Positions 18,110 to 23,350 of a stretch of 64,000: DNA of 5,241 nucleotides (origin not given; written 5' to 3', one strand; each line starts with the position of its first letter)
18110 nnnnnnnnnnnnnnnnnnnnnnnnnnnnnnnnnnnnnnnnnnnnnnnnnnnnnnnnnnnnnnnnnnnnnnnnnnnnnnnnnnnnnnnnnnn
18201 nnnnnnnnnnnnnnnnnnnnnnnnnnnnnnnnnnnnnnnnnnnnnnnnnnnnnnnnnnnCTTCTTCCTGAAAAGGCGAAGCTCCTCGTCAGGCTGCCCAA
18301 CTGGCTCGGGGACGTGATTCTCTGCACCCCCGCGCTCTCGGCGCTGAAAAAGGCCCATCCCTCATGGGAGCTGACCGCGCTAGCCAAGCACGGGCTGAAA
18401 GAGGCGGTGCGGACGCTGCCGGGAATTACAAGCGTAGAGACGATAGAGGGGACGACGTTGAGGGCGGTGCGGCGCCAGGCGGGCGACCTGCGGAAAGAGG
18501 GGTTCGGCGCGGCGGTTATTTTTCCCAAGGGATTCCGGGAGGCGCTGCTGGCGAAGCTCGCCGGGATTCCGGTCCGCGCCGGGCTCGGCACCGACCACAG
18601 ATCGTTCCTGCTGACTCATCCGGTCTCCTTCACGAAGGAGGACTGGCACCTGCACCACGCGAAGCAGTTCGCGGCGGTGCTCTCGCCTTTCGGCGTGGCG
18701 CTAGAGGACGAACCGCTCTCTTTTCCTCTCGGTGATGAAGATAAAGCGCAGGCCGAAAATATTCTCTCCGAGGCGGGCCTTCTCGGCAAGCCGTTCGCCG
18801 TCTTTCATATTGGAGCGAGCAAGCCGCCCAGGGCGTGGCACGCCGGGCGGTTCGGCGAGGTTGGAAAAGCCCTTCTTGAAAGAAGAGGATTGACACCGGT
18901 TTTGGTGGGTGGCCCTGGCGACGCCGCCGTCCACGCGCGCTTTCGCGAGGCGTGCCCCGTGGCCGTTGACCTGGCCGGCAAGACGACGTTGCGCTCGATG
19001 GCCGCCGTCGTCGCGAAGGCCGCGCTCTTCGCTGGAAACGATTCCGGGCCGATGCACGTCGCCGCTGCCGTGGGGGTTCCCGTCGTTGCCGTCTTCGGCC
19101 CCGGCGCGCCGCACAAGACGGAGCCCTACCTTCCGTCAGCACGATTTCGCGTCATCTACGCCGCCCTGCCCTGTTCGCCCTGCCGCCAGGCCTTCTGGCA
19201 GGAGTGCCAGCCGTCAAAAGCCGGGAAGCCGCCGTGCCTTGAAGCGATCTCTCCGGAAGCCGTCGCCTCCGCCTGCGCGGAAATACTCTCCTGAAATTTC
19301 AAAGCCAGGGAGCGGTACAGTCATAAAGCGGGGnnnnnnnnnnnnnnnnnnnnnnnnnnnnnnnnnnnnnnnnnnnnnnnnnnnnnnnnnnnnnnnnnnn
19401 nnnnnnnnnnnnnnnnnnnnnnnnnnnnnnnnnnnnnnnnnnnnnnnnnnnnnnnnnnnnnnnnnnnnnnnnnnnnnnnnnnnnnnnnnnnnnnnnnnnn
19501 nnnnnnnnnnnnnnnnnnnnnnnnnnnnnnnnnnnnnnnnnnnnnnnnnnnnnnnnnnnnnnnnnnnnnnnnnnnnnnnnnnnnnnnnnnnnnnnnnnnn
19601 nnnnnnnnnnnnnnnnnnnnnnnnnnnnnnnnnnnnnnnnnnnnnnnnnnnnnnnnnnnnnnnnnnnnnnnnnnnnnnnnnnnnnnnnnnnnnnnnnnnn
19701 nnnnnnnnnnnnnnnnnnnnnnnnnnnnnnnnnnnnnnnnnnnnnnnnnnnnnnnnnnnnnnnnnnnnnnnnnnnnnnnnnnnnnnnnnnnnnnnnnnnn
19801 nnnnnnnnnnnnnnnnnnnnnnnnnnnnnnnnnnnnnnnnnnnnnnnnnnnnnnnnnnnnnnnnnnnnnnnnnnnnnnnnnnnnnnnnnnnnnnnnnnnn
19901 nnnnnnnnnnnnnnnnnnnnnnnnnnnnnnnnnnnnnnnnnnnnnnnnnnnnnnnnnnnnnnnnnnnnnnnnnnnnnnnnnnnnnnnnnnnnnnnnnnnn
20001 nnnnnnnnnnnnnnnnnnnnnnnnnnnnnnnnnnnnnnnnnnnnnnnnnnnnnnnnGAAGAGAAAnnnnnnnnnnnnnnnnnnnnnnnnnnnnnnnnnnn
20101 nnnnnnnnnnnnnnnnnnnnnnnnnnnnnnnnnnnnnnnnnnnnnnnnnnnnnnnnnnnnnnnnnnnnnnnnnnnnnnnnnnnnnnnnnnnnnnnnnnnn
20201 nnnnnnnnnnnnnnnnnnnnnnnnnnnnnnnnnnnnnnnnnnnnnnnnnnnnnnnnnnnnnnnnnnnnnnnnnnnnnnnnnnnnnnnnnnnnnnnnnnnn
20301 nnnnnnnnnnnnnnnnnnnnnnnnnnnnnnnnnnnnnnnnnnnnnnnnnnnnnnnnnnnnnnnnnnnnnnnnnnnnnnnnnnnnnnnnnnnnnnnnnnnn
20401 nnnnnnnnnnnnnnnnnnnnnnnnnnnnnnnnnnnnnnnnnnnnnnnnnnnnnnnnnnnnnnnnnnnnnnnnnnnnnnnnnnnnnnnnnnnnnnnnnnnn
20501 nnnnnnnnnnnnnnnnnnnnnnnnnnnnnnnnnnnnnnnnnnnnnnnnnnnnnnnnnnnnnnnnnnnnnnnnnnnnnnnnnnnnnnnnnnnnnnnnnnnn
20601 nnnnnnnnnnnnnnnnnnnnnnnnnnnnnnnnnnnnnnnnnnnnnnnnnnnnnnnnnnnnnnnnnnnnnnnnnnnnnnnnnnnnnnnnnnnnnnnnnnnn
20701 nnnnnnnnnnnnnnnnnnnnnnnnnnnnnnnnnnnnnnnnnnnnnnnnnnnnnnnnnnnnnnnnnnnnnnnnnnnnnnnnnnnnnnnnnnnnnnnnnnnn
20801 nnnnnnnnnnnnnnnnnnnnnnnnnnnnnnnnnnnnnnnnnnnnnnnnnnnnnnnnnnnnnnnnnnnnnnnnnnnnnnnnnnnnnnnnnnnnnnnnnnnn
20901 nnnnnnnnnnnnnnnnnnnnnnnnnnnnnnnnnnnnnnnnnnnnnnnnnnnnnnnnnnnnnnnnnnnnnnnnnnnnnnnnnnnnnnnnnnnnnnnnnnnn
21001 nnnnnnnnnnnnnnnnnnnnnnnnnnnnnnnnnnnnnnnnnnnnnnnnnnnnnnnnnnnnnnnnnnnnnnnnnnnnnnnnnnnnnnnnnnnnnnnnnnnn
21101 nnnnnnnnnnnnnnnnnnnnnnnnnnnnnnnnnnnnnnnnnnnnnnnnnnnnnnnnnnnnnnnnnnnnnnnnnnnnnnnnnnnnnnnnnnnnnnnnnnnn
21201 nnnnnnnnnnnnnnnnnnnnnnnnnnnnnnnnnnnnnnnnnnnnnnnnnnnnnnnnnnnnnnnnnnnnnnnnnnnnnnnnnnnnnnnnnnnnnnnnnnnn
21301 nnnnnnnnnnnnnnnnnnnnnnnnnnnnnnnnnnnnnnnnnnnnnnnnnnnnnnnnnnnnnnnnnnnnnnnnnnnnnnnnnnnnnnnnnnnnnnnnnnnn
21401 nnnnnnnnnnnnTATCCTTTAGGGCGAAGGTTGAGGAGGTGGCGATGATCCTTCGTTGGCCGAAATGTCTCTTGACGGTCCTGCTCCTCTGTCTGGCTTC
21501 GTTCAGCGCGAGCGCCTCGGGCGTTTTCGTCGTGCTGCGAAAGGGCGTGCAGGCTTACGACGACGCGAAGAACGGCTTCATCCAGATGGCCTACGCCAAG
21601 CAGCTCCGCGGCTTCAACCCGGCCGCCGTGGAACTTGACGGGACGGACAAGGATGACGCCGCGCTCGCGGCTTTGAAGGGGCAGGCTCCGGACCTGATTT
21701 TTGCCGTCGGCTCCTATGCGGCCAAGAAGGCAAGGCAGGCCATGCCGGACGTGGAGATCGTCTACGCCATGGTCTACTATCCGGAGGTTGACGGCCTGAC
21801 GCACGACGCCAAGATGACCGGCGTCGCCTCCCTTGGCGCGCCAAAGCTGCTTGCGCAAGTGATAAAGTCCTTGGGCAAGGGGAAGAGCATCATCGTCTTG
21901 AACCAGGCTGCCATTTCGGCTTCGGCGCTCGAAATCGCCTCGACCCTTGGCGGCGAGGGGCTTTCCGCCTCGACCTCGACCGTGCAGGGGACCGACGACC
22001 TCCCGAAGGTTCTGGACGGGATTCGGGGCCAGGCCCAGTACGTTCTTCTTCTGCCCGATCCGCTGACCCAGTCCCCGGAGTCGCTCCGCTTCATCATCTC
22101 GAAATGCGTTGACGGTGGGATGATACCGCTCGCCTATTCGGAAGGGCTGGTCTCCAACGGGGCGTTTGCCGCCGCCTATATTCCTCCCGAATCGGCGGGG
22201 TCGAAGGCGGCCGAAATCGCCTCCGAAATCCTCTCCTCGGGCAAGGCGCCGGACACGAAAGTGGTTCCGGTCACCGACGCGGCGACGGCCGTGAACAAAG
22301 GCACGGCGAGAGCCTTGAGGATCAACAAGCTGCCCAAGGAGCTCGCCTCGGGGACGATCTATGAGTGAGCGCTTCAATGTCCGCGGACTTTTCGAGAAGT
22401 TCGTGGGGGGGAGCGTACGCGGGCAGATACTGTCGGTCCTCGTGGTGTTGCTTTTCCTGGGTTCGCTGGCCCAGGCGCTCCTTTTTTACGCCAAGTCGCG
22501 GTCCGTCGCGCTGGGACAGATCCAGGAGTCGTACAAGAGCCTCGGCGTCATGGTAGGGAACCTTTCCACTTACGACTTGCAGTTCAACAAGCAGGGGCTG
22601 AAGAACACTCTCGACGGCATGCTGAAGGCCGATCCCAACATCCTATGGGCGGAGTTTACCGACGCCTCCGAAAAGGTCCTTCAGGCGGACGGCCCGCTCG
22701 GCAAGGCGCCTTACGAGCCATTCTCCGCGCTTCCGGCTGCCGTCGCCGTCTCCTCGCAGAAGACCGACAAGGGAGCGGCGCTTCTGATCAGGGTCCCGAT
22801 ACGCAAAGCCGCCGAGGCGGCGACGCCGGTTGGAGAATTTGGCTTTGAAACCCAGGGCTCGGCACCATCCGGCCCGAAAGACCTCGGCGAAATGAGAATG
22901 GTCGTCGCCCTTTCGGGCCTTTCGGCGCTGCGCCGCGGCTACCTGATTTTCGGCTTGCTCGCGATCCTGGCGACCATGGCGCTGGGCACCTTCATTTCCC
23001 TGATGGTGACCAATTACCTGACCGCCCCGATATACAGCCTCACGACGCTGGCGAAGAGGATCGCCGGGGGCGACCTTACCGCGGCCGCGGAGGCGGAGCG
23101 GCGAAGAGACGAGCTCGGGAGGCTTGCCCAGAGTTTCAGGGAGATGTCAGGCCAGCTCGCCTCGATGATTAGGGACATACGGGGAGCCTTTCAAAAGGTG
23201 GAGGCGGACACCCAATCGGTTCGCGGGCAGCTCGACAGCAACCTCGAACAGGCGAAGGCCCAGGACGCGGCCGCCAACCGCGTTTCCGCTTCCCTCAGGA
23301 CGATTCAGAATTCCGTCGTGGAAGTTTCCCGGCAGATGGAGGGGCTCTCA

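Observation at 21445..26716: Five-gene translationally coupled chemosensory operon ending in a DeoC-like protein and a flippase-like membrane protein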

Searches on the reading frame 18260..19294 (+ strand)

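Call 54: search_protein_families(library=pfam, proteins=[window:18260-19294:+], max_evalue=10)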
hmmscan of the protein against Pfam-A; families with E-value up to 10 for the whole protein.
window:18260-19294:+ (344 aa): 2 families
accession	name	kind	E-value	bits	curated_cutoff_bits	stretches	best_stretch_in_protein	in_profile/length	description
PF01075.23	Glyco_transf_9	-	1.1e-37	130.1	22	1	73-310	4-238/247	Glycosyltransferase family 9 (heptosyltransferase)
PF11203.13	EccE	-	0.16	12.9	23.7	1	59-129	29-82/97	Putative type VII ESX secretion system translocon, EccE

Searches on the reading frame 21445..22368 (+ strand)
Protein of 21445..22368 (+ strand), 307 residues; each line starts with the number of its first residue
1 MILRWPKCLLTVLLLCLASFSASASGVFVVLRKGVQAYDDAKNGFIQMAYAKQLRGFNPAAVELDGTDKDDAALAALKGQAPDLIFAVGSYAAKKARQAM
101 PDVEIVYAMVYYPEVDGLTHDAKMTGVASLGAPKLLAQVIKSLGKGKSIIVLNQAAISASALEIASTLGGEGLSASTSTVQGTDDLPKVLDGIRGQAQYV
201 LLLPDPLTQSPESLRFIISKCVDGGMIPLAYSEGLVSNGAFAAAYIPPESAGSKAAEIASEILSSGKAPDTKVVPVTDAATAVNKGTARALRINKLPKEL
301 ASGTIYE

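Call 3: search_protein_families(library=pfam, proteins=[window:21445-22368:+], max_evalue=0.1)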
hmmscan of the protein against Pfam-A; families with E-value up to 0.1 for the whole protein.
window:21445-22368:+ (307 aa): 2 families
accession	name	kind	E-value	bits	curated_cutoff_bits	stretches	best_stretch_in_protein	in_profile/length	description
PF04392.18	ABC_sub_bind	-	1.4e-10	41.3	25.9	1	73-294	51-280/293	ABC transporter substrate binding protein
PF10904.13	DUF2694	-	0.072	13.6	22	0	254-287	59-92/97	Protein of unknown function (DUF2694)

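Call 4: search_protein_families(library=ncbifam, proteins=[window:21445-22368:+], max_evalue=0.1)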
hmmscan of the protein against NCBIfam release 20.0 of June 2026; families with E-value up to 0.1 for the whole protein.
window:21445-22368:+ (307 aa): 1 family
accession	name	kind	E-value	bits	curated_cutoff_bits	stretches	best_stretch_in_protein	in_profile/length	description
NF041285.1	ABC_SBP_TrpX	equivalog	3.1e-05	23.2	390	1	78-300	88-317/322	tryptophan ABC transporter substrate-binding protein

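Call 55: list_cluster_members(proteins=[window:21445-22368:+, window:21409-22368:+, window:22361-24520:+, window:24527-25045:+, window:25029-25676:+, window:25673-26716:+, window:27679-30027:+])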
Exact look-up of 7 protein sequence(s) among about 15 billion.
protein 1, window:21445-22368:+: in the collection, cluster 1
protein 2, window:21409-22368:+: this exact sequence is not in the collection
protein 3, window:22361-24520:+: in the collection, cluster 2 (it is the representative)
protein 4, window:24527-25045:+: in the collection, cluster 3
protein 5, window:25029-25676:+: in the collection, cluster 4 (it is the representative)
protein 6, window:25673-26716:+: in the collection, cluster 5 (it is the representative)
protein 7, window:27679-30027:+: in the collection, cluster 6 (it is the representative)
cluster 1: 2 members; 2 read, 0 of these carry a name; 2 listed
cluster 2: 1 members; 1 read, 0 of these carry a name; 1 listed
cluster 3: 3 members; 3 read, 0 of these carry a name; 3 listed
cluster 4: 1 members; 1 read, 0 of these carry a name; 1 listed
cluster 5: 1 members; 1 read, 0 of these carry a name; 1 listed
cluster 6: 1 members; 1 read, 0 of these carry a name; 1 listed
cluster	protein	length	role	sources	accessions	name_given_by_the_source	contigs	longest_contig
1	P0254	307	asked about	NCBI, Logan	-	-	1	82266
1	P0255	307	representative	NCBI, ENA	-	-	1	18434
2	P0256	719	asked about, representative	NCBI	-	-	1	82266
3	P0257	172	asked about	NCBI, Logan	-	-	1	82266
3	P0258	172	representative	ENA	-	-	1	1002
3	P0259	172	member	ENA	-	-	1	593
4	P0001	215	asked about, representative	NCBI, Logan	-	-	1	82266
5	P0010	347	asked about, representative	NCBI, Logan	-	-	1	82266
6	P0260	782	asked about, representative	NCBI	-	-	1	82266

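Call 62: search_solved_structures(query=window:21445-22368:+, max_evalue=0.01, show_alignments=1)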
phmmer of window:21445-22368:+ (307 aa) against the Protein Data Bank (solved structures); distinct sequences matched with E-value up to 0.01: 1.
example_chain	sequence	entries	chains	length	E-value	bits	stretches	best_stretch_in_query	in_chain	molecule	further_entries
6hni_A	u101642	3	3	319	1.5e-06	31.4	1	76-298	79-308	ABC-type transport system, sugar-family extracellular solute-binding protein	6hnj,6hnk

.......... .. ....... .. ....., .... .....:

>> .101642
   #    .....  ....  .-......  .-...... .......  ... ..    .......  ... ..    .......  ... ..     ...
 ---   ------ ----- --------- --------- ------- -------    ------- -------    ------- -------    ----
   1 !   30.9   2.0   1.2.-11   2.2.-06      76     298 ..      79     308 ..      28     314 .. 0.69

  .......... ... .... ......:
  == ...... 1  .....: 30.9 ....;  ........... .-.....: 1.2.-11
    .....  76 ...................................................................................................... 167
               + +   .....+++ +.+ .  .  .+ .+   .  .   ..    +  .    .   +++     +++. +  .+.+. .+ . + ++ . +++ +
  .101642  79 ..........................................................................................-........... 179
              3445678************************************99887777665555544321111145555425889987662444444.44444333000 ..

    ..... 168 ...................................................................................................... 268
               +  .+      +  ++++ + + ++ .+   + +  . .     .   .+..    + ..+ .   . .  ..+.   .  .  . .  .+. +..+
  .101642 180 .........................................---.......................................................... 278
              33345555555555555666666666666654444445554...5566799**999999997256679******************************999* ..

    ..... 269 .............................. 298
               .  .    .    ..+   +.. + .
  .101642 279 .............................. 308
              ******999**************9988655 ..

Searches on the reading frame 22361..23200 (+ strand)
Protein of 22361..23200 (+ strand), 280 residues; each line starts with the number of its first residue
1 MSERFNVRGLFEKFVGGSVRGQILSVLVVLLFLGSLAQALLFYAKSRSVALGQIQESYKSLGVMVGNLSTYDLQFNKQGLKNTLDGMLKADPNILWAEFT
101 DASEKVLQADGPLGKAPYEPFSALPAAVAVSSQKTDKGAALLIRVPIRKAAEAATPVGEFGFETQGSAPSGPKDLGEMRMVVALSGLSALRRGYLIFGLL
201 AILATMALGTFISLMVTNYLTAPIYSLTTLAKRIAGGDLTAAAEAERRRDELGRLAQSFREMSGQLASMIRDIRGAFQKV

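Call 50: find_homologous_proteins(query=window:22361-23176:+, max_evalue=0.001)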
Query seq(272 aa): 8000 candidates shared short words with the query, none scored E <= 0.001.

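Call 67: predict_structure(protein=window:22361-23200:+)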
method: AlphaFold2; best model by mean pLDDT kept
length: 280 residues; sequences in the alignment: 1
mean_pLDDT: 48.7   pTM: 0.30
mean pLDDT of the five models: 48.7, 44.7, 43.1, 41.9, 41.3
residues with pLDDT >= 90: 0; 70-90: 28; 50-70: 99; < 50: 153
segments of 3 or more residues with pLDDT < 50: 1-3, 47-190, 276-280
pLDDT, mean of each block of 10 residues (from residue 1): 51 54 63 65 49 38 33 42 44 35 34 31 32 33 33 31 33 36 43 60 64 63 66 70 70 72 65 53
secondary structure, 60 per line:
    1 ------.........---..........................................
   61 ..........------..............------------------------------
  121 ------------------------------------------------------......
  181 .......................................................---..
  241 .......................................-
elements in order: H7-15 H19-70 H77-90 H175-235 H239-279
